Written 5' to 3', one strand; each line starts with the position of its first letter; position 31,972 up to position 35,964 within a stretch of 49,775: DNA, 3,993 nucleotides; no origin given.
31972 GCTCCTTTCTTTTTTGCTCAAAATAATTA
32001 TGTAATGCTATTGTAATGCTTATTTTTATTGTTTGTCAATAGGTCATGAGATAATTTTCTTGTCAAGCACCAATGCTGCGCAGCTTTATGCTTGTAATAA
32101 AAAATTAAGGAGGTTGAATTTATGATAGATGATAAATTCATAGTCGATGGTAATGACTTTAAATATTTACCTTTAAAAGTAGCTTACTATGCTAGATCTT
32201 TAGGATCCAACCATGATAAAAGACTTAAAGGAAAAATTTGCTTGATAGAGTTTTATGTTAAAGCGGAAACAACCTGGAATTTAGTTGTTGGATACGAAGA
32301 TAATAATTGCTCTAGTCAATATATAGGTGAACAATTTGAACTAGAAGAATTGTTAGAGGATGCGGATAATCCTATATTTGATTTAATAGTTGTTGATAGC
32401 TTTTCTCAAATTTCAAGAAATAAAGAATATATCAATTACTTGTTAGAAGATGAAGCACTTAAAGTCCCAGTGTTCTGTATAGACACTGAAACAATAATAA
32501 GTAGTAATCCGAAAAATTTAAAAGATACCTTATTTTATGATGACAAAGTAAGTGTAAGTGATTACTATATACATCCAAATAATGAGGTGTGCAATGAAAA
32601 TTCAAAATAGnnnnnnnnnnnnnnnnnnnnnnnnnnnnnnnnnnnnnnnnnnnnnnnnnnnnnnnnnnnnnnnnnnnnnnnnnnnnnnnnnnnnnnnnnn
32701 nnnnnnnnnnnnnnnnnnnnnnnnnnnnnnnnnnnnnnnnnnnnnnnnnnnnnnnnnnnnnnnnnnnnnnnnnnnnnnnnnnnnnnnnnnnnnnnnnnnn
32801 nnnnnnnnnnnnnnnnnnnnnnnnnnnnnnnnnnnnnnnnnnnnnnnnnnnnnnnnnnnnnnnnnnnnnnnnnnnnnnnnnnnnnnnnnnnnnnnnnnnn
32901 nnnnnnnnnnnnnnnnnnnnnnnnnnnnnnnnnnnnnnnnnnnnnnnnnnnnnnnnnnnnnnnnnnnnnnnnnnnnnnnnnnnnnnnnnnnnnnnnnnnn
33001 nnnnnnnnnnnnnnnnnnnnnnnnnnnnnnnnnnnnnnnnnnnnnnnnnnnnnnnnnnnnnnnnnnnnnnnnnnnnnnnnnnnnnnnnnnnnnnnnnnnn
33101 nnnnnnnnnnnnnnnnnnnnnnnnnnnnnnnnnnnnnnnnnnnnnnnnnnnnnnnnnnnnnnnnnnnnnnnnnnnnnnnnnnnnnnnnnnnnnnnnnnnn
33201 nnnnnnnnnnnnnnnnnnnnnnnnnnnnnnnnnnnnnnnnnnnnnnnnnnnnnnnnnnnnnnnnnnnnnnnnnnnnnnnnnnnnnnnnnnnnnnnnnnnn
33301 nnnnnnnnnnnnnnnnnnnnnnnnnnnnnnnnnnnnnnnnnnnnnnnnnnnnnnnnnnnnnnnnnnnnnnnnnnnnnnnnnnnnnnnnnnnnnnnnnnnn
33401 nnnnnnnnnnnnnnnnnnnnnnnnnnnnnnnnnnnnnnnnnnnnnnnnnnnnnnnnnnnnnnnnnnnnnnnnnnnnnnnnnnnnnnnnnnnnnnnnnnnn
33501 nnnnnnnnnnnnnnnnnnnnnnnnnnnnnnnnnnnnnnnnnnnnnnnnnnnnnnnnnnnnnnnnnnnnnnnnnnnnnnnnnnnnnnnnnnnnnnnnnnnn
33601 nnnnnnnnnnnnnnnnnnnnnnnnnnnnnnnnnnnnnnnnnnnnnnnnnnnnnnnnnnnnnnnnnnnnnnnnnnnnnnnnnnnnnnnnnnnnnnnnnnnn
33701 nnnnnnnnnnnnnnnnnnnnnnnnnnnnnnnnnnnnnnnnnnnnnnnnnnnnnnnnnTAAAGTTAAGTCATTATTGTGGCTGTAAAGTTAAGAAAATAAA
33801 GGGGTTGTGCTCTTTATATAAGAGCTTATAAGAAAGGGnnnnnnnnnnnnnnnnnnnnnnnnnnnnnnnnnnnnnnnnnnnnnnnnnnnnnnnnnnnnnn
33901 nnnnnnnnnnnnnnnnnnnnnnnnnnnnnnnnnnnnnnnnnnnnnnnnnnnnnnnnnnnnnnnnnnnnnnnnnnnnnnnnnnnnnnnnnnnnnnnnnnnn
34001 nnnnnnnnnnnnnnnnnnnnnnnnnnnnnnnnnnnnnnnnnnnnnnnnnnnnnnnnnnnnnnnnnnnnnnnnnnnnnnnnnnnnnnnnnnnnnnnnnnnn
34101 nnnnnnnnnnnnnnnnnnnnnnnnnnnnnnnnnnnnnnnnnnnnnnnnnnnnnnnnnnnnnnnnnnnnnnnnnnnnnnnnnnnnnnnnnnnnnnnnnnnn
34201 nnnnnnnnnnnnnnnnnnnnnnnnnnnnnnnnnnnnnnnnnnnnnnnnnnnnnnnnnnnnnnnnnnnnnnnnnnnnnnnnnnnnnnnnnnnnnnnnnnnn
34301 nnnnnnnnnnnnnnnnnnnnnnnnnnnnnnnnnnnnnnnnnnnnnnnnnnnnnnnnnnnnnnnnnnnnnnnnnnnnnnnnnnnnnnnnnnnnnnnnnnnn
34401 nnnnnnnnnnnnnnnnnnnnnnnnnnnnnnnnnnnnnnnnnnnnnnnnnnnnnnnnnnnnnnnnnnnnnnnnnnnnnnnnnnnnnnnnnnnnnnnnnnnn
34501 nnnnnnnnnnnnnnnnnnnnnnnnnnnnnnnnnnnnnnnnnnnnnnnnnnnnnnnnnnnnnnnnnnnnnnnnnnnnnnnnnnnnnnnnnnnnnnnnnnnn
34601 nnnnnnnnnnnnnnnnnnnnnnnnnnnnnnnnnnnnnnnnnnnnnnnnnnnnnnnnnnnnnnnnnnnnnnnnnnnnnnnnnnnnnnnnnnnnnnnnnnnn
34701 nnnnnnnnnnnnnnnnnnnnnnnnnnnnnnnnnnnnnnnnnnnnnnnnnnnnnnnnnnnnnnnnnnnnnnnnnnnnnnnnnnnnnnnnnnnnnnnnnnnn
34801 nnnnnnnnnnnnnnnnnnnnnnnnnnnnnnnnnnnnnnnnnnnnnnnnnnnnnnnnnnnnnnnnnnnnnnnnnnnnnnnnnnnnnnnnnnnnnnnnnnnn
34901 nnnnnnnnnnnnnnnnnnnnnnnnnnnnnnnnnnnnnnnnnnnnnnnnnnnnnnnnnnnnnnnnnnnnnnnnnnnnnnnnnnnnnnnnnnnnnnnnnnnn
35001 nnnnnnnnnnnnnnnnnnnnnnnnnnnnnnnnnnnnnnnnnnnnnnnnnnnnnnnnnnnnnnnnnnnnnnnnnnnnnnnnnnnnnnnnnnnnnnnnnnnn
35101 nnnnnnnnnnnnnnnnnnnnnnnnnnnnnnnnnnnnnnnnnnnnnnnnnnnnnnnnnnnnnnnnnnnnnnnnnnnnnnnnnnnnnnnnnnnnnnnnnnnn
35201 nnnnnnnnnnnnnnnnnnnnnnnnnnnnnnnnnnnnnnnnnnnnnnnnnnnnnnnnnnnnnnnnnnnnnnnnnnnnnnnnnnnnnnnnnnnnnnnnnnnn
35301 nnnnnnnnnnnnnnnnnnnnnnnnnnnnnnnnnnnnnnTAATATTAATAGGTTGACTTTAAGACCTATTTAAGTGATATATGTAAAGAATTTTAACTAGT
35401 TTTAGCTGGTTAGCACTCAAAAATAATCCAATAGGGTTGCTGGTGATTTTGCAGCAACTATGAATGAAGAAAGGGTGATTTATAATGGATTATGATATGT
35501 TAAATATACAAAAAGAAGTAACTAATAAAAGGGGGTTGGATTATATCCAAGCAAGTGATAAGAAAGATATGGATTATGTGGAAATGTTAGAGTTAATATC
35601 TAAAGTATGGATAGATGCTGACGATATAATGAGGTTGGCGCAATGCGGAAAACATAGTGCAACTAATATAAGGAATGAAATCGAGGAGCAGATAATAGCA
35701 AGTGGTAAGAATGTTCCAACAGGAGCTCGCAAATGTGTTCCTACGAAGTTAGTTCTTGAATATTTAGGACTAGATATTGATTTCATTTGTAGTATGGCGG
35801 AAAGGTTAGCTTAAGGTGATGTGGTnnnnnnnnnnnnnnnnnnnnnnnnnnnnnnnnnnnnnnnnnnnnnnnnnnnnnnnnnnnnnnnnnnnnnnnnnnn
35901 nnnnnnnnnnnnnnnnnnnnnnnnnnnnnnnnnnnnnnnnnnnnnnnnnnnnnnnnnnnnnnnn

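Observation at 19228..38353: Tandem integrative elements sharing one att core but using different arm sites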

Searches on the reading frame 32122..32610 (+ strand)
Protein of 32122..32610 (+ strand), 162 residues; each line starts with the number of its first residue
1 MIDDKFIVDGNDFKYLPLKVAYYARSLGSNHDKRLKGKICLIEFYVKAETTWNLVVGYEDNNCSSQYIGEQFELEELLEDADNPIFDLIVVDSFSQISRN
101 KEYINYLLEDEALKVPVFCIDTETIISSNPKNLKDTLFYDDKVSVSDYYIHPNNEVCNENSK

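Call 13: search_protein_families(library=pfam, proteins=[window:32122-32610:+], max_evalue=0.01)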
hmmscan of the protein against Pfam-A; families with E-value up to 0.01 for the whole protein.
window:32122-32610:+ (162 aa): 1 family
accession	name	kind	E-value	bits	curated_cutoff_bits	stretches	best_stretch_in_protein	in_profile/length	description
PF00239.26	Resolvase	-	4.9e-06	27.1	23.3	1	21-130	2-108/145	Resolvase, N terminal domain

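Call 58: search_protein_families(library=phrogs, proteins=[window:32122-32610:+], max_evalue=0.001)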
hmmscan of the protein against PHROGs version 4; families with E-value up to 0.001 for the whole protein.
window:32122-32610:+ (162 aa): 1 family
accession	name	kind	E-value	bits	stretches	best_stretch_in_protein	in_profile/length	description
phrog_95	-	integration and excision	4.4e-07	29.8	1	45-127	117-199/651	integrase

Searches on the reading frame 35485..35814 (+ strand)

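Call 13: search_protein_families(library=pfam, proteins=[window:35485-35814:+], max_evalue=0.01)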
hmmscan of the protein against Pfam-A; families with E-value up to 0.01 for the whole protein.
window:35485-35814:+ (109 aa): 2 families
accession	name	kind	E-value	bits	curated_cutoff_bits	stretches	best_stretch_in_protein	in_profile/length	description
PF10752.14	DUF2533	-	0.0027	18.6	25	1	45-94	32-81/83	Protein of unknown function (DUF2533)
PF12008.13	EcoR124_C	-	0.0088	16.1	23.1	0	6-74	81-150/260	Type I restriction and modification enzyme - subunit R C terminal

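Call 58: search_protein_families(library=phrogs, proteins=[window:35485-35814:+], max_evalue=0.001)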
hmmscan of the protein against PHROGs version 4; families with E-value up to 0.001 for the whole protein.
window:35485-35814:+ (109 aa): 0 families
